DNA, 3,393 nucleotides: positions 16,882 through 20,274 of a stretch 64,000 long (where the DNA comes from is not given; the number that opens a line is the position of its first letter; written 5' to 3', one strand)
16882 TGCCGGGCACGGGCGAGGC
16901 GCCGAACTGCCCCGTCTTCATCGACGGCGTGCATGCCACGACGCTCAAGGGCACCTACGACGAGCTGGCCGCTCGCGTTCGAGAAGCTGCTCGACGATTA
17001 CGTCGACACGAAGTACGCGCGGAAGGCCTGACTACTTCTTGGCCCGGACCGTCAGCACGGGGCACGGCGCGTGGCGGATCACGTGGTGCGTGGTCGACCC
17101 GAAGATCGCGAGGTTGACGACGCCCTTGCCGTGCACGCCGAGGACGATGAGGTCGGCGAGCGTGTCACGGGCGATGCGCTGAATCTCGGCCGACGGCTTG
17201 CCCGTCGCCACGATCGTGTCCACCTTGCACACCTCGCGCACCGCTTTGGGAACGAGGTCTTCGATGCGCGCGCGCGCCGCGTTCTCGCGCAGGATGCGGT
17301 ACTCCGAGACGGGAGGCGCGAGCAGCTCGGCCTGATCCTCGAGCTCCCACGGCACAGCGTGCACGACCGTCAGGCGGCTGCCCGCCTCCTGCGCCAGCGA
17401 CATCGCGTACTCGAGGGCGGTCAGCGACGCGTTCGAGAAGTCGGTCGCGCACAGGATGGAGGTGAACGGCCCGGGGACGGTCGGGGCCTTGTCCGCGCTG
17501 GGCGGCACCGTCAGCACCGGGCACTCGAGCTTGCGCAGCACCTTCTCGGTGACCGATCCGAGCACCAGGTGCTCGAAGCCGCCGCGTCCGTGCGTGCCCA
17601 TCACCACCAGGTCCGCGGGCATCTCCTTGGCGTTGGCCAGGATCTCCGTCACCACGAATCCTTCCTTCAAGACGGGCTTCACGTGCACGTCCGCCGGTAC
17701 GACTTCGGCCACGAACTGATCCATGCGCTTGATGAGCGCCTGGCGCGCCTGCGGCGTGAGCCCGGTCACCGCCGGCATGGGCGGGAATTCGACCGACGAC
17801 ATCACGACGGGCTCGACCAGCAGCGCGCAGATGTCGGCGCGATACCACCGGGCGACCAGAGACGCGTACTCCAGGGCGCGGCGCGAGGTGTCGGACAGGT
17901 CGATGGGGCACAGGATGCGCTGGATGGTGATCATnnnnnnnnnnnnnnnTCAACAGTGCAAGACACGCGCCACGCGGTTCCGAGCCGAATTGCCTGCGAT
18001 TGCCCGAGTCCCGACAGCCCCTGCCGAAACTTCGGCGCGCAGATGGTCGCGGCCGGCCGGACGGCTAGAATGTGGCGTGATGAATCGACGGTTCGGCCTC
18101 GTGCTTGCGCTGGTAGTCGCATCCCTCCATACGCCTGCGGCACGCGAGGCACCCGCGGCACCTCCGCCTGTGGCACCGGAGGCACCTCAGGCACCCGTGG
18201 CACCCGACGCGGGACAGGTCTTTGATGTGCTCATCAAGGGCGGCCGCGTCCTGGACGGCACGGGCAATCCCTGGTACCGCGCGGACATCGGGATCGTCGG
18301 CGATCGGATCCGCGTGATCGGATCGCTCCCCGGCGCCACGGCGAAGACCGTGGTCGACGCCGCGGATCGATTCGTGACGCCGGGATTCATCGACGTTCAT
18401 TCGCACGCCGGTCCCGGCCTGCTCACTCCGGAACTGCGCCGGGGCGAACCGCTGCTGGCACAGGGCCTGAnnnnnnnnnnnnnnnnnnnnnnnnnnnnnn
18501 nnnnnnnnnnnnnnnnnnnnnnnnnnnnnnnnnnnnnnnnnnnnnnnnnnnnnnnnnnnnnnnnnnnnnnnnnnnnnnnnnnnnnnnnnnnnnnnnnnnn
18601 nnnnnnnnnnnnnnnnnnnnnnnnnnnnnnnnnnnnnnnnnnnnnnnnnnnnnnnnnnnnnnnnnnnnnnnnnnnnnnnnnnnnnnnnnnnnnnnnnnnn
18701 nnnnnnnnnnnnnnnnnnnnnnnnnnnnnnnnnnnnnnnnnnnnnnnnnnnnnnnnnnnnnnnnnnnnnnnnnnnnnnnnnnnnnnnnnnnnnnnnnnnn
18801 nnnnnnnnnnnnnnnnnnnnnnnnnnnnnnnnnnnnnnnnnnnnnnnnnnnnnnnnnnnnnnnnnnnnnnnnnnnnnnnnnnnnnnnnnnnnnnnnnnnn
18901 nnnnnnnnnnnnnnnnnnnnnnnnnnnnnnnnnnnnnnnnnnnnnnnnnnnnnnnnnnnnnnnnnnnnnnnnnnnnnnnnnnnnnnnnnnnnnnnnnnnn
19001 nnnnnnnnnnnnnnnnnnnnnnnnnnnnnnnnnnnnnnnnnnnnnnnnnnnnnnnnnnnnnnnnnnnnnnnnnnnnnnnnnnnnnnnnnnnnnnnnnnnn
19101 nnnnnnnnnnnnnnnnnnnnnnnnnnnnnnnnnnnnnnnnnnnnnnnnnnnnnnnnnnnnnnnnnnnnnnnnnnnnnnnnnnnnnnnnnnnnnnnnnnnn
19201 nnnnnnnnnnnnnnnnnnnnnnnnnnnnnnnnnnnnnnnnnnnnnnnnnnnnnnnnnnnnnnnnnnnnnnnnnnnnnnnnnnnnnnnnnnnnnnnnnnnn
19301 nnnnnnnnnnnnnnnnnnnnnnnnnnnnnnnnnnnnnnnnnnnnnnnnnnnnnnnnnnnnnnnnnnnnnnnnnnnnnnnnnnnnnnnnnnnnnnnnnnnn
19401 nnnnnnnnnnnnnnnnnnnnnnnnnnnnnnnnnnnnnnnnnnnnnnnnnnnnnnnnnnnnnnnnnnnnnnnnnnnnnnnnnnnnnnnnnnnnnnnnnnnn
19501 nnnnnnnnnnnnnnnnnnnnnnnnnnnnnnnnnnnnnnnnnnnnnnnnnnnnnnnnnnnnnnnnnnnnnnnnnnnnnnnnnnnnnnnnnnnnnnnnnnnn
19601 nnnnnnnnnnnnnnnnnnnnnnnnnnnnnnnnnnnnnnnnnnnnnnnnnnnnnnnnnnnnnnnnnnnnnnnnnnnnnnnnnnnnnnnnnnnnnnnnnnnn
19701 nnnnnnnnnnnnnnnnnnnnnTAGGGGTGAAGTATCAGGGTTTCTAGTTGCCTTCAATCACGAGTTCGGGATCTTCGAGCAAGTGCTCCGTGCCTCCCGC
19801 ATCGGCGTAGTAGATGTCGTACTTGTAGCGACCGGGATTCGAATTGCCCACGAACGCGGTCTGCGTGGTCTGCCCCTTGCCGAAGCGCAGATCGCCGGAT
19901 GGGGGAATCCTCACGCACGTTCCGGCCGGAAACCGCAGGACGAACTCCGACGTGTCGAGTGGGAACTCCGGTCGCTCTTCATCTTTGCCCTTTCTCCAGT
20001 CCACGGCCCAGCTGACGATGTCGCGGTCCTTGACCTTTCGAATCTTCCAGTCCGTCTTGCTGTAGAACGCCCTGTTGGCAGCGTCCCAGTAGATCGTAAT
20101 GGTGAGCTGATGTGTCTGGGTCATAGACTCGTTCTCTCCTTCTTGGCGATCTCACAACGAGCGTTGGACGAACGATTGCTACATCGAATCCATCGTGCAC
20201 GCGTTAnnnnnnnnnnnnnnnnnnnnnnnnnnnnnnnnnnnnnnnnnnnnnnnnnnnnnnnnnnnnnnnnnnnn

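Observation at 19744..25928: Tandem duplication of a two-gene module: Ser/Thr kinase-TPR plus a small uncharacterised protein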

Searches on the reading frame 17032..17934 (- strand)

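Call 100: search_protein_families(library=pfam, proteins=[window:17032-17934:-], max_evalue=0.001)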
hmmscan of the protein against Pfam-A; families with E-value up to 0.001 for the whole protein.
window:17032-17934:- (300 aa): 1 family
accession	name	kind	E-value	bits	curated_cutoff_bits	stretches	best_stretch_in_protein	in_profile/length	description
PF00582.32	Usp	-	5.4e-60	202.4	24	2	157-297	2-141/141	Universal stress protein family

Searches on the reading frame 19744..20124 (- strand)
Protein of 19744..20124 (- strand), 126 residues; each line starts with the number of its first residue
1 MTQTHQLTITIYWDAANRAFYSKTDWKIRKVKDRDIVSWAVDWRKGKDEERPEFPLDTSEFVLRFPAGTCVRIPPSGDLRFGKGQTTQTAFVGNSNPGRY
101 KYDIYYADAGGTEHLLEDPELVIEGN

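Call 3: search_protein_families(library=pfam, proteins=[window:19744-20124:-], max_evalue=0.1)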
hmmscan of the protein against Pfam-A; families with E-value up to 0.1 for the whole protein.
window:19744-20124:- (126 aa): 0 families

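Call 6: find_homologous_proteins(query=window:19744-20124:-, max_evalue=0.01)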
Query window:19744-20124:- (126 aa): 1 proteins with E <= 0.01 among 6 candidates.
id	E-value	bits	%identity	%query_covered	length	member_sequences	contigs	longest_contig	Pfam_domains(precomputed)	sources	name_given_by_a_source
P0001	1.0e-82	292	100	100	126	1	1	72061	-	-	-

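Call 27: search_protein_representatives(alignment_id=A2)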
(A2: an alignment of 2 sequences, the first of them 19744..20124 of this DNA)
Query: 2 sequences, 154 profile positions. Proteins with E-value up to 0.001 (for the whole library): 10; up to 1e-10: 5; up to 1e-30: 2. The best 10 are listed.
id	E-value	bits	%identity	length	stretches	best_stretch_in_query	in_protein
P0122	6.7e-74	263.3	-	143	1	1-154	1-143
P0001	9.8e-67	240.0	-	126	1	1-134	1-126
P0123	5.6e-19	84.9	-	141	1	8-152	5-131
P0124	4.3e-13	65.8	-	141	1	20-151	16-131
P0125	1.6e-12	64.0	-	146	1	16-138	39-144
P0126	7.5e-08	48.8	-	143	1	1-153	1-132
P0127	7.3e-07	45.5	-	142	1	9-134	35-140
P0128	1.7e-06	44.3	-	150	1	19-135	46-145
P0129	2.4e-06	43.9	-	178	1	4-153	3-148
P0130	5.1e-05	39.6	-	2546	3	74-136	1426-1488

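Call 47: search_protein_families(library=pfam, alignment_id=A3, max_evalue=10)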
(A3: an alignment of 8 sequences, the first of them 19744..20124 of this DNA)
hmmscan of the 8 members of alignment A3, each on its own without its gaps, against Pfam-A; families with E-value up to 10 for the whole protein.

A. member 1, window:19744-20124:- (126 aa): 0 families

B. families by the number of members that match (of 8 scanned): 6 families
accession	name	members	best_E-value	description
PF03229.18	Alpha_GJ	1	0.014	Alphavirus glycoprotein J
PF19029.5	DUF883_C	1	0.076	DUF883 C-terminal glycine zipper region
PF14012.11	DUF4229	1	0.11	Protein of unknown function (DUF4229)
PF06657.18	Cep57_MT_bd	1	0.14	Centrosome microtubule-binding domain of Cep57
PF23993.1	DUF7311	1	0.26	Domain of unknown function (DUF7311)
PF11021.13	DUF2613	1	0.69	Protein of unknown function (DUF2613)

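Call 51: find_encoding_contigs(protein=P0123, flank=6000, max_places=2)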
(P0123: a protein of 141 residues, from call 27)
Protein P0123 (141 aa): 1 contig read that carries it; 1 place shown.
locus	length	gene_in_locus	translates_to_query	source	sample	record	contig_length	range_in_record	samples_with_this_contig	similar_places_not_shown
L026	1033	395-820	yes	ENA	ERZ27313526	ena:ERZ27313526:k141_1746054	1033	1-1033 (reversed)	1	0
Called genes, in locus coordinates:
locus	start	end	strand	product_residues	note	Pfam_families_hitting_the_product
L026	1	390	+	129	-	?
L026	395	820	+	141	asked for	-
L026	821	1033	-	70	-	?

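Call 52: find_encoding_contigs(protein=P0129, flank=6000, max_places=2)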
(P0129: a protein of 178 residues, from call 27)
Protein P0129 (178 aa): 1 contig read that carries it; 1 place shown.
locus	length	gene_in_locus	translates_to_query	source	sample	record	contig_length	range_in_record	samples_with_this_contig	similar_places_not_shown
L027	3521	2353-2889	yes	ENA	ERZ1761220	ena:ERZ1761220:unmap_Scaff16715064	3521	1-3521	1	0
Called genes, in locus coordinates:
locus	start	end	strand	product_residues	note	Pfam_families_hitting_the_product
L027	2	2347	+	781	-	?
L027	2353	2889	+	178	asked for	-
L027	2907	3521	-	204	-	?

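Call 53: search_protein_families(library=pfam, proteins=[L027:2-2347:+, L026:1-390:+, L027:2907-3521:-, L026:821-1033:-], max_evalue=0.001)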
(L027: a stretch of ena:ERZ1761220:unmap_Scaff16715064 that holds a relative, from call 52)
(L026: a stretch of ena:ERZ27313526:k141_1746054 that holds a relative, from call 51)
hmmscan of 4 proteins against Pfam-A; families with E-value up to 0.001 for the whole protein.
L027:2-2347:+ (781 aa): 23 families
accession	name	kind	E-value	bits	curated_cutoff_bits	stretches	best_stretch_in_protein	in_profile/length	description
PF07719.23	TPR_2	-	3.4e-38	127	27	3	615-643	5-33/34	Tetratricopeptide repeat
PF00069.31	Pkinase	-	1e-37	130.4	31.7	1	1-199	55-254/263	Protein kinase domain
PF00515.34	TPR_1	-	2.2e-33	113.1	27.8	3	615-642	5-32/34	Tetratricopeptide repeat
PF13414.12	TPR_11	-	1.2e-29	102.2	26.8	3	490-524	8-42/42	TPR repeat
PF13181.12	TPR_8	-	5.5e-29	98.3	25.7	0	515-541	6-32/34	Tetratricopeptide repeat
PF13431.12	TPR_17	-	2.6e-28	96.3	24.4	0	500-529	3-32/34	Tetratricopeptide repeat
PF13424.12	TPR_12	-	4.3e-28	97.7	30.1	4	644-716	2-75/77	Tetratricopeptide repeat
PF13432.12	TPR_16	-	2.1e-23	82.8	32.7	2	515-577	2-64/65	Tetratricopeptide repeat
PF07714.23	PK_Tyr_Ser-Thr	-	8e-21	74.9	23.1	1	1-198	58-250/258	Protein tyrosine and serine/threonine kinase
PF13428.12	TPR_14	-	3.8e-20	70.8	23.5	1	476-518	1-43/44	Tetratricopeptide repeat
PF13374.12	TPR_10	-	2.3e-18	66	27.5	1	611-640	2-31/42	Tetratricopeptide repeat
PF14559.12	TPR_19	-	1.8e-15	57.4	25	2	489-537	4-52/68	Tetratricopeptide repeat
PF13176.12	TPR_7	-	2.1e-12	46.5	27.9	1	613-641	1-31/36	Tetratricopeptide repeat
PF13174.12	TPR_6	-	1.2e-10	41.7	26.3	0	550-577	6-33/33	Tetratricopeptide repeat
PF13371.12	TPR_9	-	8.6e-09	35.7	35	0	620-677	4-61/73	Tetratricopeptide repeat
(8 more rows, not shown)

L026:1-390:+ (129 aa): 3 families
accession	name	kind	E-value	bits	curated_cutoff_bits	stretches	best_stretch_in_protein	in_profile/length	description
PF12895.13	ANAPC3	-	0.00048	20.8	27.2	1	25-92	15-81/82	Anaphase-promoting complex, cyclosome, subunit 3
PF14561.12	TPR_20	-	0.0009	20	25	0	59-95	14-50/90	Tetratricopeptide repeat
PF14559.12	TPR_19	-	0.00098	19.8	25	0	43-97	1-55/68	Tetratricopeptide repeat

L027:2907-3521:- (204 aa): 2 families
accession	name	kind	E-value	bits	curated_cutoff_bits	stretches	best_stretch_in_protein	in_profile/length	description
PF01979.26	Amidohydro_1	-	6e-16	59.1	25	1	101-192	235-343/345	Amidohydrolase family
PF07969.17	Amidohydro_3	-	9.7e-11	42.2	29.7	1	81-192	334-469/472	Amidohydrolase family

L026:821-1033:- (70 aa): 1 family
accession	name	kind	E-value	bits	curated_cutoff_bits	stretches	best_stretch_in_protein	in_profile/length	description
PF07969.17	Amidohydro_3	-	0.00098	19.1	29.7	0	1-50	425-471/472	Amidohydrolase family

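Call 54: find_encoding_contigs(protein=P0125, flank=6000, max_places=2)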
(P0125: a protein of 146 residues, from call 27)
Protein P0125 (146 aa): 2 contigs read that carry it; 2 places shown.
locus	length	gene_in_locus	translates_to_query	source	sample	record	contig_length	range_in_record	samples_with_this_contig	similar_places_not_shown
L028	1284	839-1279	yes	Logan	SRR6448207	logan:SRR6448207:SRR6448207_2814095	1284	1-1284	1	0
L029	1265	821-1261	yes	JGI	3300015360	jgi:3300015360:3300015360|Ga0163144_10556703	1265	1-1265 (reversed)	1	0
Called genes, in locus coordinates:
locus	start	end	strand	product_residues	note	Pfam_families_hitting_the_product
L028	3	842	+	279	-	?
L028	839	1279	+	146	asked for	-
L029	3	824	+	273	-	?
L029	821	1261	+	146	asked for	-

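Call 55: find_encoding_contigs(protein=P0126, flank=6000, max_places=2)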
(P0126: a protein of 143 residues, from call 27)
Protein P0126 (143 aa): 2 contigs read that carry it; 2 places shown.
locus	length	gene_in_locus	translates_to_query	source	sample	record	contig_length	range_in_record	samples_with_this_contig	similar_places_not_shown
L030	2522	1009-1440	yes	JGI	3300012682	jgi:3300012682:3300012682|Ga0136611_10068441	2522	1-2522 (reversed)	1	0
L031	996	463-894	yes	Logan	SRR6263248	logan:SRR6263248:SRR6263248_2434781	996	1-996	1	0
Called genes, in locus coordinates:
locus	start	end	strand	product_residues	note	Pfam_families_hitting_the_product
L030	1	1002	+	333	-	?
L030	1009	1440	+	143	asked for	-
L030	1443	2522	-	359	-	?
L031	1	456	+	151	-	?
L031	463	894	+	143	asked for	-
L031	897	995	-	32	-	?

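Call 74: search_protein_families(library=ncbifam, proteins=[window:19744-20124:-], max_evalue=0.01)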
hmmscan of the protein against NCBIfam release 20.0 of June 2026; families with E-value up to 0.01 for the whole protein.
window:19744-20124:- (126 aa): 0 families

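Call 79: predict_structure(alignment_id=A4)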
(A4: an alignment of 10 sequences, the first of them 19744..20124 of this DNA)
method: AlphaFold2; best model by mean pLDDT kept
length: 126 residues; sequences in the alignment: 10
mean_pLDDT: 84.3   pTM: 0.77
mean pLDDT of the five models: 84.3, 83.4, 83.2, 81.3, 80.1
residues with pLDDT >= 90: 55; 70-90: 55; 50-70: 16; < 50: 0
segments of 3 or more residues with pLDDT < 50: none
pLDDT, mean of each block of 10 residues (from residue 1): 92 83 91 93 69 64 86 83 83 87 89 91 82
secondary structure, 60 per line:
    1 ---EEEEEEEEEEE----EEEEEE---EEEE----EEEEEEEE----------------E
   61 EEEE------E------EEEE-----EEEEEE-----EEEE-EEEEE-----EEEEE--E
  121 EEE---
elements in order: E4-14 E19-24 E28-31 E36-43 E60-64 E78-81 E87-92 E98-101 E103-107 E113-117 E120-123

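Call 81: fold_search(model_id=the predicted structure, library=pdb)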
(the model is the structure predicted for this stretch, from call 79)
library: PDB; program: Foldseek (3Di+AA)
matches with E <= 10: 1835; with E <= 0.001: 40
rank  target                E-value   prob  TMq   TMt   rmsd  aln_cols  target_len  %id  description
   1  3njk                  4.0e-07  1.00  0.62  0.63   4.5       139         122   10  D116A mutant of SO1698 protein, an aspartic peptidase from Shewanella oneidensis, at pH5.5 (released 2010-07-21)
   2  3nji_A                5.0e-07  1.00  0.59  0.62   4.5       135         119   11  S114A mutant of SO1698 protein, an aspartic peptidase from Shewanella oneidensis. (released 2010-09-22)
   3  3njm                  8.2e-07  1.00  0.61  0.63   4.5       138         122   11  P117A mutant of SO1698 protein, an aspartic peptidase from Shewanella oneidensis. (released 2010-07-21)
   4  3njh_A                1.6e-06  1.00  0.59  0.61   4.6       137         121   10  D37A mutant of SO1698 protein, an aspartic peptidase from Shewanella oneidensis. (released 2010-07-14)
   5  3njh_C                1.7e-06  1.00  0.59  0.62   4.4       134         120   11  D37A mutant of SO1698 protein, an aspartic peptidase from Shewanella oneidensis. (released 2010-07-14)
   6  3njh_D                3.4e-06  1.00  0.61  0.63   4.4       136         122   11  D37A mutant of SO1698 protein, an aspartic peptidase from Shewanella oneidensis. (released 2010-07-14)
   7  3njl                  5.0e-06  1.00  0.60  0.63   4.5       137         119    9  D116A mutant of SO1698 protein, an aspartic peptidase from Shewanella oneidensis, at pH7.5 (released 2010-07-21)
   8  8rqy                  2.9e-05  1.00  0.48  0.47   5.8       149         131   17  MakC and MakD are two proteins associated with a tripartite toxin of Vibrio cholerae (released 2024-09-25)
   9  9mt4_G                6.3e-05  1.00  0.50  0.42   8.5       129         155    8  Connector structure of phage JohannRWettstein (Bas63) (released 2025-11-19)
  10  8tn9                  1.5e-04  1.00  0.52  0.07   4.9       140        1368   12  Structural architecture of the acidic region of the B domain of coagulation factor V (released 2023-10-04)
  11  7ptm_A                2.1e-04  1.00  0.54  0.29   4.5       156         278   11  Crystal Structure of Two-Domain Laccase mutant M199G/R240H from Streptomyces griseoflavus (released 2022-01-19)
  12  7pes_E                2.2e-04  1.00  0.54  0.29   4.5       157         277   11  Crystal Structure of Two-Domain Laccase mutant M199G from Streptomyces griseoflavus (released 2022-01-19)
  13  6rh9_G                2.7e-04  1.00  0.53  0.28   4.5       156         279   11  Crystal Structure of Two-Domain Laccase mutant I170F from Streptomyces griseoflavus (released 2019-07-17)
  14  4gxf_A                2.9e-04  1.00  0.51  0.27   4.7       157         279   11  Role of the biradical intermediate observed during the turnover of SLAC: A two-domain laccase from Streptomyces coelic (released 2012-09-19)
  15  3cg8_B                3.2e-04  1.00  0.54  0.29   4.6       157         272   11  Laccase from Streptomyces coelicolor (released 2009-01-06)
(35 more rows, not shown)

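Call 82: search_solved_structures(query=A4, max_evalue=10, show_alignments=3)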
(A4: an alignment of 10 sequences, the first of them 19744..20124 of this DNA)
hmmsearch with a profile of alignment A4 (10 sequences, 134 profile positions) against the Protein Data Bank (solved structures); distinct sequences matched with E-value up to 10: 2.
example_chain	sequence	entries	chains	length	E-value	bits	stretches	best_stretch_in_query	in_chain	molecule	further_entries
6ywe_I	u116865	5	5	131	0.83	12.9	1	22-89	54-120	Ribosomal protein L14 | 50S ribosomal protein L14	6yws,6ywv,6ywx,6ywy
1zx8_A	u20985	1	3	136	1.1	12.5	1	51-112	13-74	hypothetical protein TM1367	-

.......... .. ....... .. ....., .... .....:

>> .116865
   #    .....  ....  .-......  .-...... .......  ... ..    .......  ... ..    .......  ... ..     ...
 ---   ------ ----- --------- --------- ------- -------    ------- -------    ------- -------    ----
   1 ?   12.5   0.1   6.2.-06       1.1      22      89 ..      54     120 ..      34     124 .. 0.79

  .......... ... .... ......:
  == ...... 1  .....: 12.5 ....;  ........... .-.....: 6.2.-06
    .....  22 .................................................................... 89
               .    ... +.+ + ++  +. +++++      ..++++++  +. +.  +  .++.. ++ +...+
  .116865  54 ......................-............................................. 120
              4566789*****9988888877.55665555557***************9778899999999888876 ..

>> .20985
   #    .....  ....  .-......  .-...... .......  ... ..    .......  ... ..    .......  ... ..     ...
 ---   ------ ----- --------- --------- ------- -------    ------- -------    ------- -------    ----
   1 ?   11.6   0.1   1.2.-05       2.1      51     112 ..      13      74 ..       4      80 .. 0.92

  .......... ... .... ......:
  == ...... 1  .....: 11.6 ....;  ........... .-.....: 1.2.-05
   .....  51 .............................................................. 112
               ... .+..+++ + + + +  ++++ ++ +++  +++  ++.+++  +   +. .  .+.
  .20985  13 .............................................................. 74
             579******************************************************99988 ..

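Call 94: search_protein_families(library=padloc, proteins=[window:19744-20124:-], max_evalue=0.01)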
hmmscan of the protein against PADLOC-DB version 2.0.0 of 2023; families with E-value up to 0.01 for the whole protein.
window:19744-20124:- (126 aa): 0 families
